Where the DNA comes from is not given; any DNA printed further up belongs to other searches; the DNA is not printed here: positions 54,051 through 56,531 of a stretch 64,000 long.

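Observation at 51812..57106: Gtr-like three-component glycosylation module compacted by two different domain fusions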

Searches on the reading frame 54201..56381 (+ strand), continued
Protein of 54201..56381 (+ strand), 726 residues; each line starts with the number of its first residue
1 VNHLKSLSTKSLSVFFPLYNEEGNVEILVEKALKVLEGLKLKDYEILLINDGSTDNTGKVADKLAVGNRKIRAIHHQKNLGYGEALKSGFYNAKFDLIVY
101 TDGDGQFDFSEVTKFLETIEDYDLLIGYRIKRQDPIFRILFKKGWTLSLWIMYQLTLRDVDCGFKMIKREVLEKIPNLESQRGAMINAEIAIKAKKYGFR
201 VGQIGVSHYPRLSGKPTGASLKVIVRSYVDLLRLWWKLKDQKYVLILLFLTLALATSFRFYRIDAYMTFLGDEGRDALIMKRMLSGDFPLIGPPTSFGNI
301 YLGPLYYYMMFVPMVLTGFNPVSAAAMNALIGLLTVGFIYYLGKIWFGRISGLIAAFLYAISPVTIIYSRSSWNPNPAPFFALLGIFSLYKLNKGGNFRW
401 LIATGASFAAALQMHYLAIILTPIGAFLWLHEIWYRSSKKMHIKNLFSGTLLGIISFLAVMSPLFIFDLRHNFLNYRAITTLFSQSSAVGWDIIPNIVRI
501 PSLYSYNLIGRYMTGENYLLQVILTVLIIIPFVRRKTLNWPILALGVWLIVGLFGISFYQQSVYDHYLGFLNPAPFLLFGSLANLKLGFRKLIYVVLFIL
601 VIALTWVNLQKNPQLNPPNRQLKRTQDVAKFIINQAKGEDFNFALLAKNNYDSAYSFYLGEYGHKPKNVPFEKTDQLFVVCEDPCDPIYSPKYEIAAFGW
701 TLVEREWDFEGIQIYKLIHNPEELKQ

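Call 24: find_encoding_contigs(protein=P0118, flank=10000, max_places=2)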
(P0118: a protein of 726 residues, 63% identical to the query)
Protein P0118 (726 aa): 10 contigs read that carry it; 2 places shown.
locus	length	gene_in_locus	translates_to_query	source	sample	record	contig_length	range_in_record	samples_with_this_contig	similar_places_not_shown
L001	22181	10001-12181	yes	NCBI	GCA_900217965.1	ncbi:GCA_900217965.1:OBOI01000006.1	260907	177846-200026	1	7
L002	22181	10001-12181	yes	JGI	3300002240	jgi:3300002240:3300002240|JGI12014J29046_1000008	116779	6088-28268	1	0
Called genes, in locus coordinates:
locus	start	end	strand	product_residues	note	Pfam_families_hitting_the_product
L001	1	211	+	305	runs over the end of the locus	PF05043:Mga (faint), PF00413:Peptidase_M10 (weak)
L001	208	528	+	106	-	PF00814:TsaD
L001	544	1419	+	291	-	PF00188:CAP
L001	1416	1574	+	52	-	-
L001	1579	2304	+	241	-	PF00483:NTP_transferase, PF12804:NTP_transf_3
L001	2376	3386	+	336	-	PF01073:3Beta_HSD, PF01370:Epimerase, PF02719:Polysacc_synt_2, PF04321:RmlD_sub_bind, PF05368:NmrA, PF07993:NAD_binding_4, PF13460:NAD_binding_10, PF16363:GDP_Man_Dehyd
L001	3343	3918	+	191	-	PF00908:dTDP_sugar_isom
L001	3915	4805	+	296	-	PF01370:Epimerase, PF04321:RmlD_sub_bind, PF01073:3Beta_HSD, PF02719:Polysacc_synt_2 (weak), PF16363:GDP_Man_Dehyd, PF07993:NAD_binding_4 (weak)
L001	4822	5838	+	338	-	PF01370:Epimerase, PF04321:RmlD_sub_bind (weak), PF16363:GDP_Man_Dehyd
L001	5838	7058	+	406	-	PF00535:Glycos_transf_2, PF13641:Glyco_tranf_2_3 (weak), PF04138:GtrA_DPMS_TM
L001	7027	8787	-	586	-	PF02366:PMT (weak), PF13231:PMT_2 (weak)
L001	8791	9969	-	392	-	-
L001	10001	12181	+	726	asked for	PF00535:Glycos_transf_2, PF02366:PMT, PF13231:PMT_2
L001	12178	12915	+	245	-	PF00535:Glycos_transf_2, PF10111:Glyco_tranf_2_2 (weak), PF13641:Glyco_tranf_2_3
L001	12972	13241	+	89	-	PF11373:DUF3175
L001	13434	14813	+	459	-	PF02366:PMT (weak), PF13231:PMT_2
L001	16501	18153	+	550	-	PF10131:PTPS_related, PF13231:PMT_2 (weak)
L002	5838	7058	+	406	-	PF00535:Glycos_transf_2, PF13641:Glyco_tranf_2_3 (weak), PF04138:GtrA_DPMS_TM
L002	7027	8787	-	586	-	PF02366:PMT (weak), PF13231:PMT_2 (weak)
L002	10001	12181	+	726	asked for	PF00535:Glycos_transf_2, PF02366:PMT, PF13231:PMT_2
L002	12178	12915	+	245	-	PF00535:Glycos_transf_2, PF10111:Glyco_tranf_2_2 (weak), PF13641:Glyco_tranf_2_3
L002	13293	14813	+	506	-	PF02366:PMT (weak), PF13231:PMT_2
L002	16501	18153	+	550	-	PF10131:PTPS_related, PF13231:PMT_2 (weak)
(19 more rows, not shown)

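Call 25: find_encoding_contigs(protein=window:54201-56381:+, flank=10000, max_places=3)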
Protein window:54201-56381:+ (726 aa): no gene with exactly this product is on record in the collection.

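Call 26: search_protein_representatives(protein=window:54201-56381:+)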
Query: 726 residues. Proteins with E-value up to 0.001 (for the whole library): 72413; up to 1e-10: 13662; up to 1e-30: 1273. The best 150 are listed.
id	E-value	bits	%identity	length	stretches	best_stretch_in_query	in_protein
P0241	9.6e-297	1002.9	63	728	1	9-722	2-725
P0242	7.3e-203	692.5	70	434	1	9-437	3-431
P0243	8.7e-164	563.3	55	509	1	235-722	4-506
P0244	7.4e-156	537.1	45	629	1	99-720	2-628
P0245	1.7e-151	522.7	41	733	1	11-720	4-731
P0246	2.3e-140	485.9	41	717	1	10-699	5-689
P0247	5.9e-138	477.9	39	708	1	16-723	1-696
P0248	3.4e-134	465.5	37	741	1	10-724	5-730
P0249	1.4e-131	456.9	38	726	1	6-702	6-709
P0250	7.2e-123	428.0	48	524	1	238-723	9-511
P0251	3.4e-117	409.3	46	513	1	248-719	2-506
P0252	5.2e-113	395.4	44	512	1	245-719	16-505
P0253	2.2e-112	393.4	45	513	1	238-722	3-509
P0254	8.7e-111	388.1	42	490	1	245-721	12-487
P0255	2.5e-108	380.0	36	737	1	17-684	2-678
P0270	1.0e-90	321.7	35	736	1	77-721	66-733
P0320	1.1e-66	242.3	39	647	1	9-385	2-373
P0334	8.7e-60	219.5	50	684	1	10-252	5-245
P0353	1.3e-57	212.3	38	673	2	9-238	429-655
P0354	2.0e-57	211.7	32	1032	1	8-605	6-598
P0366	2.4e-56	208.1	39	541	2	10-245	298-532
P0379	8.1e-56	206.4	35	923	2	11-235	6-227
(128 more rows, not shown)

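Call 30: predict_structure(alignment_id=A1)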
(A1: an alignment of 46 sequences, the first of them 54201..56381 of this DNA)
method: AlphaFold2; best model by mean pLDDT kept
length: 726 residues; sequences in the alignment: 46
mean_pLDDT: 86.3   pTM: 0.81
mean pLDDT of the five models: 86.3, 85.0, 82.9, 82.5, 80.0
residues with pLDDT >= 90: 316; 70-90: 347; 50-70: 60; < 50: 3
segments of 3 or more residues with pLDDT < 50: none
pLDDT, mean of each block of 10 residues (from residue 1): 57 90 84 89 92 89 92 87 85 92 75 89 86 60 78 78 85 88 83 90 80 58 78 86 93 95 78 78 85 72 86 86 87 96 95 97 88 76 97 96 97 90 97 95 96 97 88 84 77 91 95 94 94 78 96 93 86 96 86 92 96 84 89 90 83 84 78 86 84 75 91 89 60
secondary structure, 60 per line:
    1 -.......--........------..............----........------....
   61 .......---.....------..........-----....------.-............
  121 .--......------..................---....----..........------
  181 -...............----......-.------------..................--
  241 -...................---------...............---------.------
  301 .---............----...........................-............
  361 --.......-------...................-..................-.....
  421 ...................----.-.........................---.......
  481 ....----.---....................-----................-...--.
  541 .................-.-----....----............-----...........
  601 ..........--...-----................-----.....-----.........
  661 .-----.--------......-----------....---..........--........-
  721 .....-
elements in order (helices of 4 or more, strands of 3 or more residues): H2-8 E11-18 H25-38 E43-50 H57-67 E71-75 H83-91 E97-100 H109-121 E124-129 H136-153 H157-160 E165-168 H169-174 H183-196 E201-206 H221-238 H242-260 H270-284 H305-316 H321-347 H349-360 H363-369 H377-395 H398-414 H416-439 H446-470 H474-484 H493-512 H518-533 H540-557 H565-568 H573-584 H590-610 H621-636 E642-646 H652-661 E676-681 H693-696 E700-709 E712-719 H721-725

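Call 32: fold_search(model_id=the predicted structure, library=pdb)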
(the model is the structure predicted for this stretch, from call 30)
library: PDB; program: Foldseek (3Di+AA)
matches with E <= 10: 869; with E <= 0.001: 245
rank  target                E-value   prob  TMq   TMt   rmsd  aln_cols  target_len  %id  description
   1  9asc_A                1.9e-12  1.00  0.29  0.62   8.3       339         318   21  Cryo-EM Structure of the Glycosyltransferase ArnC from Salmonella enterica in the UDP-bound State Determined on Talos  (released 2025-02-05)
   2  9bhc_B                2.8e-12  1.00  0.28  0.62   9.7       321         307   21  Salmonella undecaprenyl-phosphate 4-deoxy-4-formamido-L-arabinose transferase (ArnC) (released 2025-02-12)
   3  9bhc_A                9.8e-12  1.00  0.28  0.61   3.9       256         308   24  Salmonella undecaprenyl-phosphate 4-deoxy-4-formamido-L-arabinose transferase (ArnC) (released 2025-02-12)
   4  9bhe_A                9.8e-12  1.00  0.30  0.65   8.0       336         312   21  Salmonella undecaprenyl-phosphate 4-deoxy-4-formamido-L-arabinose transferase (ArnC) bound to UDP (released 2025-02-12)
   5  9bhe_B                1.9e-11  1.00  0.29  0.65   8.2       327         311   21  Salmonella undecaprenyl-phosphate 4-deoxy-4-formamido-L-arabinose transferase (ArnC) bound to UDP (released 2025-02-12)
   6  9nyf_A                5.8e-11  1.00  0.28  0.62   8.7       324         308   20  Cryo-EM structure of the glycosyltransferase GtrB (tetramer volume) (released 2025-12-17)
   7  9ep0                  7.2e-11  1.00  0.28  0.57  13.1       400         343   18  Dolichyl phosphate mannose synthase in complex with donor (GDP-Man) and traces of acceptor (Dol55P) and product (Dol55P- (released 2025-10-01)
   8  5mlz                  7.5e-11  1.00  0.30  0.58  10.6       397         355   21  Dolichyl phosphate mannose synthase in complex with GDP and Mg2+ (released 2017-08-09)
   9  8vxh_A                8.2e-11  1.00  0.27  0.59   8.5       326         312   20  Cryo-EM Structure of the Glycosyltransferase ArnC from Salmonella enterica in the Apo State Determined on Talos Arctic (released 2025-02-05)
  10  9b77_A                9.8e-11  1.00  0.28  0.59   8.6       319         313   19  Cryo-EM Structure of the Glycosyltransferase ArnC from Salmonella enterica in the Apo State Determined on Krios micros (released 2025-02-05)
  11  9nyc_A                1.6e-10  1.00  0.27  0.59   9.7       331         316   22  Cryo-EM structure of the glycosyltransferase GtrB in the substrate-bound state (released 2025-12-17)
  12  9nyd_A                3.9e-10  1.00  0.28  0.62   9.2       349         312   20  Cryo-EM structure of the glycosyltransferase GtrB in the pre-catalysis and product-bound state (released 2025-12-17)
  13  9nyd_C                4.1e-10  1.00  0.28  0.61   9.6       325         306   22  Cryo-EM structure of the glycosyltransferase GtrB in the pre-catalysis and product-bound state (released 2025-12-17)
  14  5ekp_A                1.9e-09  1.00  0.24  0.56  10.4       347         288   21  Structure of the polyisoprenyl-phosphate glycosyltransferase GtrB (WT) (released 2016-01-06)
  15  9hwj_A                2.1e-09  1.00  0.27  0.60   9.2       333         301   22  Structure of Undecaprenyl-phosphate 4-deoxy-4-formamido-L-arabinose transferase embedded in nanodisc (released 2026-01-14)
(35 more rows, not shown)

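Call 40: find_related_loci(query=A2, collection=genome_contigs, flank=6000)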
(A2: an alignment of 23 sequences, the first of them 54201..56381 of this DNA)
Query A2 (726 aa) in genome_contigs; peptide patterns used: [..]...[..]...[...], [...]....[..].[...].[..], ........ (x = any residue, [..] = any of these).
600 stretches matched a pattern (row limit reached: there are more); 526 encode a relative of the query (tblastn E <= 1e-3); the best 80 are kept; 80 distinct loci.
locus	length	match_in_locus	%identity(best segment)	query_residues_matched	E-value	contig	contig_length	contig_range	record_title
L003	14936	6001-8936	66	5-723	0e+0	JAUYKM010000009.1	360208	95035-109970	MAG: Candidatus Daviesbacteria bacterium isolate C24_metabat.bin.195_sub C24_k141_65138, whole genome shotgun sequence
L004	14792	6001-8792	66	4-721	0e+0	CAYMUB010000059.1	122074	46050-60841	MAG TPA_asm: uncultured Gammaproteobacteria bacterium isolate binchicken_co203_488 genome assembly, contig: k141_370093,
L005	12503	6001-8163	66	6-722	0e+0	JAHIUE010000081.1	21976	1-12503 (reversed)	MAG: Patescibacteria group bacterium isolate MM_PC_MetaG.mb.24 MM_PC_MetaG.mb.24_k141_1483562, whole genome shotgun sequ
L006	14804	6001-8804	66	4-726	0e+0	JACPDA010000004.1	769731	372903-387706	MAG: Candidatus Daviesbacteria bacterium isolate NC_groundwater_297_Ag_B-0.1um_41_14 S7_GD2017_3_B1_scaffold_1, whole ge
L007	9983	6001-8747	67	10-723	0e+0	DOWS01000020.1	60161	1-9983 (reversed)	MAG TPA_asm: Candidatus Daviesbacteria bacterium isolate UBA9644 contig_9271, whole genome shotgun sequence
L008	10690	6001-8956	65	1-722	0e+0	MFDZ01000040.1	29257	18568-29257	MAG: Candidatus Daviesbacteria bacterium RIFCSPLOWO2_02_FULL_41_8 rifcsplowo2_02_scaffold_2491, whole genome shotgun seq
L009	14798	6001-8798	63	3-722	0e+0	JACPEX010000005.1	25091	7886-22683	MAG: Candidatus Daviesbacteria bacterium isolate NC_groundwater_346_Ag_B-0.1um_38_13 GD18-4_B1_scaffold_76857, whole gen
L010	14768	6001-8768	63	6-722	0e+0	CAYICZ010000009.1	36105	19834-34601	MAG TPA_asm: uncultured Gammaproteobacteria bacterium isolate ERP119705_co18_1 genome assembly, contig: NODE_1319_length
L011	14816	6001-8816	64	6-725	0e+0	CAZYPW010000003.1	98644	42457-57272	MAG TPA_asm: uncultured Gammaproteobacteria bacterium isolate binchicken_co38_269 genome assembly, contig: NODE_541_leng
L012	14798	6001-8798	64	8-722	0e+0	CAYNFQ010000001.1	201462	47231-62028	MAG TPA_asm: uncultured Gammaproteobacteria bacterium isolate binchicken_co110_279 genome assembly, contig: NODE_160_len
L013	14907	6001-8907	61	4-722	0e+0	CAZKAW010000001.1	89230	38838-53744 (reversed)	MAG TPA_asm: uncultured Gammaproteobacteria bacterium isolate binchicken_co38_470 genome assembly, contig: NODE_653_leng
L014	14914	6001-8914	60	9-722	0e+0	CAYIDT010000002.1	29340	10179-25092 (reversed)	MAG TPA_asm: uncultured Gammaproteobacteria bacterium isolate ERP119705_co1_249 genome assembly, contig: NODE_1502_lengt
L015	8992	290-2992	64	8-723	0e+0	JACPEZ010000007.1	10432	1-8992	MAG: Candidatus Daviesbacteria bacterium isolate NC_groundwater_348_Ag_B-0.1um_41_18 GD18-4_B1_scaffold_63253, whole gen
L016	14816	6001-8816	58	7-722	0e+0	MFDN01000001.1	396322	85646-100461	MAG: Candidatus Daviesbacteria bacterium RIFCSPLOWO2_01_FULL_39_23 rifcsplowo2_01_scaffold_1, whole genome shotgun seque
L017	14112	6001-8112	60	10-721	0e+0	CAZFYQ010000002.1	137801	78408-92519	MAG TPA_asm: uncultured Gammaproteobacteria bacterium isolate SRP200132_co1_341 genome assembly, contig: NODE_108_length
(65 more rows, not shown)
